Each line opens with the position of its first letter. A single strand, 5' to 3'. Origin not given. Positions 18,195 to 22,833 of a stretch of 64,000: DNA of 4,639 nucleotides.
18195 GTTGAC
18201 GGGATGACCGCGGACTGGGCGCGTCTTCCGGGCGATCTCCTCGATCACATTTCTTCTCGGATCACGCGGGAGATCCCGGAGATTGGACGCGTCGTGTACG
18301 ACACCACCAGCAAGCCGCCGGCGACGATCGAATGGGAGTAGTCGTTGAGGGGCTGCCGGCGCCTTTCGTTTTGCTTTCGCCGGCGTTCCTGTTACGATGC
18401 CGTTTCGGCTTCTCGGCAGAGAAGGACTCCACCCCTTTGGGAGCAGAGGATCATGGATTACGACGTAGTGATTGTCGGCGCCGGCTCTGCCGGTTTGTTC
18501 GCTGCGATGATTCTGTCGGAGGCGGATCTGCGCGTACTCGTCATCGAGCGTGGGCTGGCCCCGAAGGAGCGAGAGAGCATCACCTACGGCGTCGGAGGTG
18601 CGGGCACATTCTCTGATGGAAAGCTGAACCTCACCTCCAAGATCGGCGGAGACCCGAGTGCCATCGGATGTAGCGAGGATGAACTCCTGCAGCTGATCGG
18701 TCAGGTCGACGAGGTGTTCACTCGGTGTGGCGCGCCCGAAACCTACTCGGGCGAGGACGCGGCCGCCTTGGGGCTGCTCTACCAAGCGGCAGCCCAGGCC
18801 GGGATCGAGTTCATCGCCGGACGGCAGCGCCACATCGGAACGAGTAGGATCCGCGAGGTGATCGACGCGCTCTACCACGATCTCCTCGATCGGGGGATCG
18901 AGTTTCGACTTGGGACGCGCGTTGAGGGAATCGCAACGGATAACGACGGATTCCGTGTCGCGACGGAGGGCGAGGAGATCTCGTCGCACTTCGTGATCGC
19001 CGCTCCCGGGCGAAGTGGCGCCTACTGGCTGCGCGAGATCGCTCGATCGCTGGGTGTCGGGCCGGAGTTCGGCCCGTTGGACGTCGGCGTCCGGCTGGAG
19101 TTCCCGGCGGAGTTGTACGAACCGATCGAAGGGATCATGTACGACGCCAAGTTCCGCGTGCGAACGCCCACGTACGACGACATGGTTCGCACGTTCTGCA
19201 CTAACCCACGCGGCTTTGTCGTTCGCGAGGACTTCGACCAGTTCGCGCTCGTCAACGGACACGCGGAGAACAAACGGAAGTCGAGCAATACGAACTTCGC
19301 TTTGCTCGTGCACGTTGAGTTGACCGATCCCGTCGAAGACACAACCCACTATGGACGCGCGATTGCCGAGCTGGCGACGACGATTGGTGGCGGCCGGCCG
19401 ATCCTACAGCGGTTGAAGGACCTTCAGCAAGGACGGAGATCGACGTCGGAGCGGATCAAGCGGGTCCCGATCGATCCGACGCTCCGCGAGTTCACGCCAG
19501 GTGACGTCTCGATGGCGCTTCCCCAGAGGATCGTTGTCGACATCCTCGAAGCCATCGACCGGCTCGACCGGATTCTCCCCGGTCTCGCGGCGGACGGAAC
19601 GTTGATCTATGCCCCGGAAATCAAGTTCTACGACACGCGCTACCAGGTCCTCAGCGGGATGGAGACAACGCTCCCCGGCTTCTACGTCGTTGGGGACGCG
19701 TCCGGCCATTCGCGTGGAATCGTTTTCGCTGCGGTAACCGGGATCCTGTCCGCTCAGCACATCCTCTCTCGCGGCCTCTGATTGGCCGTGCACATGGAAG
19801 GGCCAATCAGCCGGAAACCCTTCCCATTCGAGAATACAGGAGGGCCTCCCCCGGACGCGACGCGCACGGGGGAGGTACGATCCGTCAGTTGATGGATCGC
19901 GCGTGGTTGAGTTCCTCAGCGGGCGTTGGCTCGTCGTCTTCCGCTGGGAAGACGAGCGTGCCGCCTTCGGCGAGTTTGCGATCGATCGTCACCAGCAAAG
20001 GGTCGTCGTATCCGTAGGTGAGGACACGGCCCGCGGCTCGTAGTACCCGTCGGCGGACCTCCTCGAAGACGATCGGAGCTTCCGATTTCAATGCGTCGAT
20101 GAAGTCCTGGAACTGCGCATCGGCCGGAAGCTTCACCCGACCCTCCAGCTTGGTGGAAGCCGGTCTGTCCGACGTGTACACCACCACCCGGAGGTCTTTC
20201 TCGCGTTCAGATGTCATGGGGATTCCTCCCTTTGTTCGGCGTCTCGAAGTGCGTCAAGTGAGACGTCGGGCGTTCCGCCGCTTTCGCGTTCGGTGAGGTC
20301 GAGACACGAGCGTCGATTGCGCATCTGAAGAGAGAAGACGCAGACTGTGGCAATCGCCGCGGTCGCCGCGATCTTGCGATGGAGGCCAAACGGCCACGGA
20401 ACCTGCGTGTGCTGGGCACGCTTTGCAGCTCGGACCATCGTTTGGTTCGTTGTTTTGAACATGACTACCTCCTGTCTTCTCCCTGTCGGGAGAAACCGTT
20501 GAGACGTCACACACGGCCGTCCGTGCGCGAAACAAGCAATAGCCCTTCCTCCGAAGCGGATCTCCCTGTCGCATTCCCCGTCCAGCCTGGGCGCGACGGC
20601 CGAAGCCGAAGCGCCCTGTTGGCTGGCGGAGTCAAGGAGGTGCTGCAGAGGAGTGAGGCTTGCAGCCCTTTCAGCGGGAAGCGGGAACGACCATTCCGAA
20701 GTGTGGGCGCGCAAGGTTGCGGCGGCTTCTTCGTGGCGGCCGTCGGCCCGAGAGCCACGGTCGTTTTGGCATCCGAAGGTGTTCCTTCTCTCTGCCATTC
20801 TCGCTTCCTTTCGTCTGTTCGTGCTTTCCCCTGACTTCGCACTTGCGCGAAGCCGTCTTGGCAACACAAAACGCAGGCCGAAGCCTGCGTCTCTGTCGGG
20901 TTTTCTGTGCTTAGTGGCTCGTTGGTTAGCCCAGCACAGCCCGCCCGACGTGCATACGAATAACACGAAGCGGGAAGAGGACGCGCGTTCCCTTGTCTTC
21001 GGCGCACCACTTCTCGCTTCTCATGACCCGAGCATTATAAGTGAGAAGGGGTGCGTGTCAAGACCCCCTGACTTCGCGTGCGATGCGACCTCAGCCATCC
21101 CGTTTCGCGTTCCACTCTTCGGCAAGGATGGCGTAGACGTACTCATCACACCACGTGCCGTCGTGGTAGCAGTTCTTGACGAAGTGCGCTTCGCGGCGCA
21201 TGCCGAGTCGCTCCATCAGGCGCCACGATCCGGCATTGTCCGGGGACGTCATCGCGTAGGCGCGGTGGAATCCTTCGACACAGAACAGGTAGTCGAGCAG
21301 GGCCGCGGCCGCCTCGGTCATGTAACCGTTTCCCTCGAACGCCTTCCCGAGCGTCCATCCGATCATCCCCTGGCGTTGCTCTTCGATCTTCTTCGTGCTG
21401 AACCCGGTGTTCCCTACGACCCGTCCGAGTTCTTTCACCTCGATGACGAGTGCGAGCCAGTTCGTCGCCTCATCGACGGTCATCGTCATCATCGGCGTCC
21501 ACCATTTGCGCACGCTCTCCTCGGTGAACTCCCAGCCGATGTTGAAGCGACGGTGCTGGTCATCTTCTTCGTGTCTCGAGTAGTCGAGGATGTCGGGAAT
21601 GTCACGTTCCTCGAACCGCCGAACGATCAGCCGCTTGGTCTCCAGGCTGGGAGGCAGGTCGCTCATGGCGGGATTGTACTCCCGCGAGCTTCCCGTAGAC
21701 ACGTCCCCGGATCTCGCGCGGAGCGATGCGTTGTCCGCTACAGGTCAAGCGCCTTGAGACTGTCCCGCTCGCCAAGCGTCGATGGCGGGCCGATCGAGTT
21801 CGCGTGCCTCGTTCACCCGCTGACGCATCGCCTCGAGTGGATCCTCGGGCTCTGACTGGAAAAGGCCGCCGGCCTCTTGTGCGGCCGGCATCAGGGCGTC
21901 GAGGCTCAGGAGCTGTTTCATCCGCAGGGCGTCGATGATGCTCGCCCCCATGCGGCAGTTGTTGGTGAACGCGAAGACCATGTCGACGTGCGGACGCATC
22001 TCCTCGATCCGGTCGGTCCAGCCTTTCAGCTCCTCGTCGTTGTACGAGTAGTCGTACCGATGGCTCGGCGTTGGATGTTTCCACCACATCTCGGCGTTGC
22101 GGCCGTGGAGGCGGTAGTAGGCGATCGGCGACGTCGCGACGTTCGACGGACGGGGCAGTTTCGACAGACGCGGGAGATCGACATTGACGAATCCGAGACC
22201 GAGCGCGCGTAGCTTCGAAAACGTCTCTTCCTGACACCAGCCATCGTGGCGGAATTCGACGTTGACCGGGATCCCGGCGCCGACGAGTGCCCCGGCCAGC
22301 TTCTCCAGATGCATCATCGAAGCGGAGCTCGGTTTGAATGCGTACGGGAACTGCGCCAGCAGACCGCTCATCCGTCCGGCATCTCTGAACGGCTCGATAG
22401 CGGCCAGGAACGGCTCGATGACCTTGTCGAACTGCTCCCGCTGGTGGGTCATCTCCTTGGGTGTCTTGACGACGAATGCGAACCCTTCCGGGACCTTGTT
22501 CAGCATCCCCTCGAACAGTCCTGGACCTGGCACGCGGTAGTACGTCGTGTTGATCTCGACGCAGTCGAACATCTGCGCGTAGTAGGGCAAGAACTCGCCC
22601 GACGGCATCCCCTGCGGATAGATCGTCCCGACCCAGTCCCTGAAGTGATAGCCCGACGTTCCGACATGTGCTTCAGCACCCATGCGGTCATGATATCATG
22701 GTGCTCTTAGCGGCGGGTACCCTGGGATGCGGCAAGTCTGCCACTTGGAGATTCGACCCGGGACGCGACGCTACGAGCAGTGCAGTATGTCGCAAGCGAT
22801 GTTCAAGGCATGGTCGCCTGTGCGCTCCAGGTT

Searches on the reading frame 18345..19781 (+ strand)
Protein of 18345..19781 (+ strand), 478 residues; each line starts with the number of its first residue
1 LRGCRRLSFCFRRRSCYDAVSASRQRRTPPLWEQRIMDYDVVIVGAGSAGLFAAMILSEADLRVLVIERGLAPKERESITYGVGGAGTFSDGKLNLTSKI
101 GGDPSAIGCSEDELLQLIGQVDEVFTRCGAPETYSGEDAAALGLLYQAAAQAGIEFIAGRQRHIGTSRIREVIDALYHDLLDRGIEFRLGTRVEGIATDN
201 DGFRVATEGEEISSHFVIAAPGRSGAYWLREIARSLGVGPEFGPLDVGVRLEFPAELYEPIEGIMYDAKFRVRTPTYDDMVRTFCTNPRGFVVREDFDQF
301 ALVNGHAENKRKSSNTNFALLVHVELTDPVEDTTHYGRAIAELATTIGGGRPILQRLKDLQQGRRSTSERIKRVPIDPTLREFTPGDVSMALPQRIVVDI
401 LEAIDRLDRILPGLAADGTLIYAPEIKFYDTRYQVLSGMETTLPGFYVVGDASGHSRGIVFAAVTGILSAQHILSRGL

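Call 13: search_protein_families(library=pfam, proteins=[window:18345-19781:+], max_evalue=0.01)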
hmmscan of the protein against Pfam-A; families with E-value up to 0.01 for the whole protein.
window:18345-19781:+ (478 aa): 14 families
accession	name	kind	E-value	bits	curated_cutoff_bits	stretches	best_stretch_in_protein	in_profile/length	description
PF21688.3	FAD-depend_C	-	4.8e-12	46.9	27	1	246-426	3-195/197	FAD-dependent protein, C-terminal domain-like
PF03486.20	HI0933_like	-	2.9e-11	43.7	50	2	40-76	2-38/244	HI0933-like protein Rossmann domain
PF01266.30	DAO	-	5.2e-11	43.1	27.9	2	40-72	1-33/353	FAD dependent oxidoreductase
PF07992.20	Pyr_redox_2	-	6.2e-11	42.7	26.1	1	39-86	1-49/291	Pyridine nucleotide-disulphide oxidoreductase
PF01494.25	FAD_binding_3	-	6.5e-09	35.9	22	1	38-225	1-161/349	FAD binding domain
PF13738.12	Pyr_redox_3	-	1.2e-08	35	30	1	42-70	1-30/305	Pyridine nucleotide-disulphide oxidoreductase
PF01946.23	Thi4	-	2e-08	34.2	26.2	1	35-73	14-53/235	Thi4 family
PF00890.30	FAD_binding_2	-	1.7e-06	27.9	20.4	1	40-70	1-31/414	FAD binding domain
PF00070.33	Pyr_redox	-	4.9e-06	27.4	22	0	41-70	2-31/82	Pyridine nucleotide-disulphide oxidoreductase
PF01593.30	Amino_oxidase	-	0.00014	21.7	19.8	0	162-221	192-254/443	Flavin containing amine oxidoreductase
PF13450.12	NAD_binding_8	-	0.00019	22.1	21.9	1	43-70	1-28/68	NAD(P)-binding Rossmann-like domain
PF12831.13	FAD_oxidored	-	0.00057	19.7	27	1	40-69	1-30/416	FAD dependent oxidoreductase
PF01134.28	GIDA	-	0.00067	19.3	22.1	0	40-67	1-28/391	Glucose inhibited division protein A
PF05834.18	Lycopene_cycl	-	0.0012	18.4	23.4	1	40-70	1-33/380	Lycopene cyclase protein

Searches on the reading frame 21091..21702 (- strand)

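Call 13: search_protein_families(library=pfam, proteins=[window:21091-21702:-], max_evalue=0.01)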
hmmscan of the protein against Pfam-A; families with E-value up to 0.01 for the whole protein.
window:21091-21702:- (203 aa): 3 families
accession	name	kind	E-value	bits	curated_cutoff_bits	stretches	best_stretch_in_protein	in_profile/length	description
PF13302.13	Acetyltransf_3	-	2.5e-26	93.5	25.4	1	24-169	1-138/138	Acetyltransferase (GNAT) domain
PF00583.31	Acetyltransf_1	-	2e-08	34.9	20.7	1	55-168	14-116/116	Acetyltransferase (GNAT) family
PF13523.12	Acetyltransf_8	-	0.0099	16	27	0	119-174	88-143/145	Acetyltransferase (GNAT) domain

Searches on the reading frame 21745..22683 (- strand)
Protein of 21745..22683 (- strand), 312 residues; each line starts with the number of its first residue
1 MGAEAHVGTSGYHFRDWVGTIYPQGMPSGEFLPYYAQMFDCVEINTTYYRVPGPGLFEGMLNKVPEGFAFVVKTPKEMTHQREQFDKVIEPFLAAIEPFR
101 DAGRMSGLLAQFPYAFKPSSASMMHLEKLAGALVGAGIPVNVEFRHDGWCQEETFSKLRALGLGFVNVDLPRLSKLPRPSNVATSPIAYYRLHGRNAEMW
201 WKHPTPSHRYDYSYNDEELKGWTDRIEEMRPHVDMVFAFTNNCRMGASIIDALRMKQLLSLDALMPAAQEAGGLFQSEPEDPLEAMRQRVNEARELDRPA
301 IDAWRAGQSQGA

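Call 13: search_protein_families(library=pfam, proteins=[window:21745-22683:-], max_evalue=0.01)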
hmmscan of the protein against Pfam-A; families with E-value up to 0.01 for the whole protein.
window:21745-22683:- (312 aa): 1 family
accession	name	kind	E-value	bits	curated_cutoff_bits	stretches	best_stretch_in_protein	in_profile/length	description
PF01904.24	DUF72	-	1.6e-56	192.2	25.3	1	22-258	1-217/217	Protein of unknown function DUF72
